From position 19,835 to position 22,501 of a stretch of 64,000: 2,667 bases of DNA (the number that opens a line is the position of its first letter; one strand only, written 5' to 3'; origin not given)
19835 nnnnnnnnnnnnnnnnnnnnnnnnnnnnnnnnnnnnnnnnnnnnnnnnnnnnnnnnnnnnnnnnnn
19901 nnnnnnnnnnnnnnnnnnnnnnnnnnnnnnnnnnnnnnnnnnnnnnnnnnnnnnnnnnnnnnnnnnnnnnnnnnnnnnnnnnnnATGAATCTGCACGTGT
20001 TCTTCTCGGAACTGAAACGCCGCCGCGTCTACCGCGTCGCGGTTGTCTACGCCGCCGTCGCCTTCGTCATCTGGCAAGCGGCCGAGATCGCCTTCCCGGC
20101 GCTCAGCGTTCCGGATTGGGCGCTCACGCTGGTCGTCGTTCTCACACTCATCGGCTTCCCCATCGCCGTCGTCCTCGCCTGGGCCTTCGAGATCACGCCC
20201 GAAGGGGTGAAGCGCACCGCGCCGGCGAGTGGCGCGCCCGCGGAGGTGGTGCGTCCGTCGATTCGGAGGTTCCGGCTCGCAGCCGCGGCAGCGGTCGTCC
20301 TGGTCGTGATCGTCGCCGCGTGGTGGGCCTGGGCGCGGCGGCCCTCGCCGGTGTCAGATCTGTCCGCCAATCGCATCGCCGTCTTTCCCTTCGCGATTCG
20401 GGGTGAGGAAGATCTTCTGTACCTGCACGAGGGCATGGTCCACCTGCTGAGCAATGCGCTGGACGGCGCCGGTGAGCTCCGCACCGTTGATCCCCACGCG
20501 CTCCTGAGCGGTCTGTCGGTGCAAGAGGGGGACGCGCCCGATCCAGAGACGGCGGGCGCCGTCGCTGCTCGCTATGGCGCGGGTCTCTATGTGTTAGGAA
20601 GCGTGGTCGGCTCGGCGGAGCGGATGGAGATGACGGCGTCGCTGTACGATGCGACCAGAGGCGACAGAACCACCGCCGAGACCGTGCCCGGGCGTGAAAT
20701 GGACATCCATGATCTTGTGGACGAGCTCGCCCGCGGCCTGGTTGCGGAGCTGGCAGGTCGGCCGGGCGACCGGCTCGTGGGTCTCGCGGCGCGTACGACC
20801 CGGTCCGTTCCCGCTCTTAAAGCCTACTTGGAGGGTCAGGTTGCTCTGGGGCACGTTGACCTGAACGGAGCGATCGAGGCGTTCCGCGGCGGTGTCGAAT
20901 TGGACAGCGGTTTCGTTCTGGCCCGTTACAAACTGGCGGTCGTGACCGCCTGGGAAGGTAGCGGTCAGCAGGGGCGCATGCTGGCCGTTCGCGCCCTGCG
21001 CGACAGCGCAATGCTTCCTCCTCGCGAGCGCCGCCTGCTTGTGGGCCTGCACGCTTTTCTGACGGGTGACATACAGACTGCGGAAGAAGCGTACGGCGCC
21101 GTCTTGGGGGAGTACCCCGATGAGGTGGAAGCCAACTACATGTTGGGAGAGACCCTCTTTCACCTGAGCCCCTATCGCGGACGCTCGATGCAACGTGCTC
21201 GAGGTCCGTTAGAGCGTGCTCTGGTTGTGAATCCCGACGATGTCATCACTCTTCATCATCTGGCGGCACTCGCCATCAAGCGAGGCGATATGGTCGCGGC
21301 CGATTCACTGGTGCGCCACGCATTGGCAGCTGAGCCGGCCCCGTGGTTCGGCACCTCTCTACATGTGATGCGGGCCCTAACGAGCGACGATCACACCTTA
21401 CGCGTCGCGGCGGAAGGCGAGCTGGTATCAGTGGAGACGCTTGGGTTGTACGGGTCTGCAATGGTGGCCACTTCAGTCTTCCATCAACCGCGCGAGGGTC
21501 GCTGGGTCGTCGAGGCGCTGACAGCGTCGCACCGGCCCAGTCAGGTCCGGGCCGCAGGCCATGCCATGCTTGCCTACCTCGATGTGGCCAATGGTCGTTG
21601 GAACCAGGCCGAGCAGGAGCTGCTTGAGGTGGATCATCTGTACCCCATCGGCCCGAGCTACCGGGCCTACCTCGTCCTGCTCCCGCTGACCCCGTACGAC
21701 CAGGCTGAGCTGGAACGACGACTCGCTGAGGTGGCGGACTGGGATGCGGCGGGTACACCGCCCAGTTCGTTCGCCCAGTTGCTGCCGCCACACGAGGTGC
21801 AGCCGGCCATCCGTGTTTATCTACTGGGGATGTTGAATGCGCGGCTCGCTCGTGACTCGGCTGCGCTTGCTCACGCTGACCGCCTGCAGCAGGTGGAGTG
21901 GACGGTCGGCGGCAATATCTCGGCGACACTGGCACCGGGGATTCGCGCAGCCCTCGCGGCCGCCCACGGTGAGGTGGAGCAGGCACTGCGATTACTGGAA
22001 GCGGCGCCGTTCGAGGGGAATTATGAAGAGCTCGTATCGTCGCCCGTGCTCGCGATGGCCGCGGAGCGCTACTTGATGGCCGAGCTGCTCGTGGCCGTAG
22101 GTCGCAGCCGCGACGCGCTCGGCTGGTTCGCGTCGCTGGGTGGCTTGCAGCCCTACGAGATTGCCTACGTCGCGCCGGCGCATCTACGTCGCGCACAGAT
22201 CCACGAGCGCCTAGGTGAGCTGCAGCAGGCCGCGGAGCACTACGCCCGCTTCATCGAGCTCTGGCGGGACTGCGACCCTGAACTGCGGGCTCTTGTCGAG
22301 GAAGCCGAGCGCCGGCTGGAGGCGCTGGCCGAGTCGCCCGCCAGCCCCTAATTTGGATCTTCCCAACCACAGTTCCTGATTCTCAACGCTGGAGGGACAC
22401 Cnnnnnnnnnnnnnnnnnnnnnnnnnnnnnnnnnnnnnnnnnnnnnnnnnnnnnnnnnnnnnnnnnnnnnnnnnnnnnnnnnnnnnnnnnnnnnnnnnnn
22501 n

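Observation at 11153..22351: Tandem array of six paralogous receptor-like membrane/TPR proteins sharing a highly conserved N-terminal '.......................' motif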

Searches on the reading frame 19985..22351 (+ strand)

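Call 3: search_protein_families(library=pfam, proteins=[window:19985-22351:+], max_evalue=0.01)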
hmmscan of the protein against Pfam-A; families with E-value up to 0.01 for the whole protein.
window:19985-22351:+ (788 aa): 9 families
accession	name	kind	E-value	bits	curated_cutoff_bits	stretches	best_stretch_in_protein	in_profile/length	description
PF14559.12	TPR_19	-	1.9e-07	31.7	25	0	360-393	4-37/68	Tetratricopeptide repeat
PF13428.12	TPR_14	-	4.9e-05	24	23.5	0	732-767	3-37/44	Tetratricopeptide repeat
PF13431.12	TPR_17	-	8.7e-05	22.9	24.4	0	410-435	3-28/34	Tetratricopeptide repeat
PF13432.12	TPR_16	-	0.00038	21.3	32.7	1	360-413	10-58/65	Tetratricopeptide repeat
PF24575.1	TPR_Slam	-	0.0006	20.6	35.2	0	276-320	46-90/104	Surface lipoprotein assembly modifier, N-terminal TPR repeats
PF00515.34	TPR_1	-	0.002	18.3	27.8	0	730-759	1-30/34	Tetratricopeptide repeat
PF13181.12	TPR_8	-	0.0046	17.5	25.7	0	730-759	1-30/34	Tetratricopeptide repeat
PF13414.12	TPR_11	-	0.0054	16.8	26.8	0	292-320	9-37/42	TPR repeat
PF07719.23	TPR_2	-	0.0072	16.8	27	1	730-759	1-30/34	Tetratricopeptide repeat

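Call 4: search_protein_families(library=ncbifam, proteins=[window:19985-22351:+], max_evalue=0.01)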
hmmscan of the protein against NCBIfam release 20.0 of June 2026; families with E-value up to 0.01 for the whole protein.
window:19985-22351:+ (788 aa): 9 families
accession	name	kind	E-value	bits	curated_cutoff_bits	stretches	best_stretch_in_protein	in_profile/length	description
TIGR04510.1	mod_pep_cyc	subfamily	2e-14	53.1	400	1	184-447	301-563/814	putative peptide modification system cyclase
TIGR02917.1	PEP_TPR_lipo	equivalog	6e-07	27.7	312.2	0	401-452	480-531/899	XrtA/PEP-CTERM system TPR-repeat protein PrsT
NF033758.1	gliding_GltE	equivalog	2.8e-05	23.3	225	1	283-407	58-179/411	adventurous gliding motility TPR repeat lipoprotein GltE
NF033920.0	C39_PA2778_fam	equivalog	0.00021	20.8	150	0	360-451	169-255/255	PA2778 family cysteine peptidase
TIGR02800.1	propeller_TolB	equivalog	0.00074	18.6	343.15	1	128-261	22-153/418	Tol-Pal system beta propeller repeat protein TolB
TIGR03302.1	OM_YfiO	subfamily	0.0018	17.8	81.4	0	692-760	33-100/239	outer membrane protein assembly factor BamD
TIGR02521.1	type_IV_pilW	equivalog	0.0025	17.4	154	0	402-443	151-192/234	type IV pilus biogenesis/stability protein PilW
TIGR02795.1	tol_pal_ybgF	equivalog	0.0029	18.2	90.1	0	356-397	11-55/119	tol-pal system protein YbgF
NF040959.1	MamA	equivalog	0.0059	16.1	200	0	360-451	50-136/204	magnetosome protein MamA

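Call 65: search_protein_families(library=padloc, proteins=[window:19985-22351:+], max_evalue=0.01)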
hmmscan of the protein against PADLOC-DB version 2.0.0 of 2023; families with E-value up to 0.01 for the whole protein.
window:19985-22351:+ (788 aa): 0 families
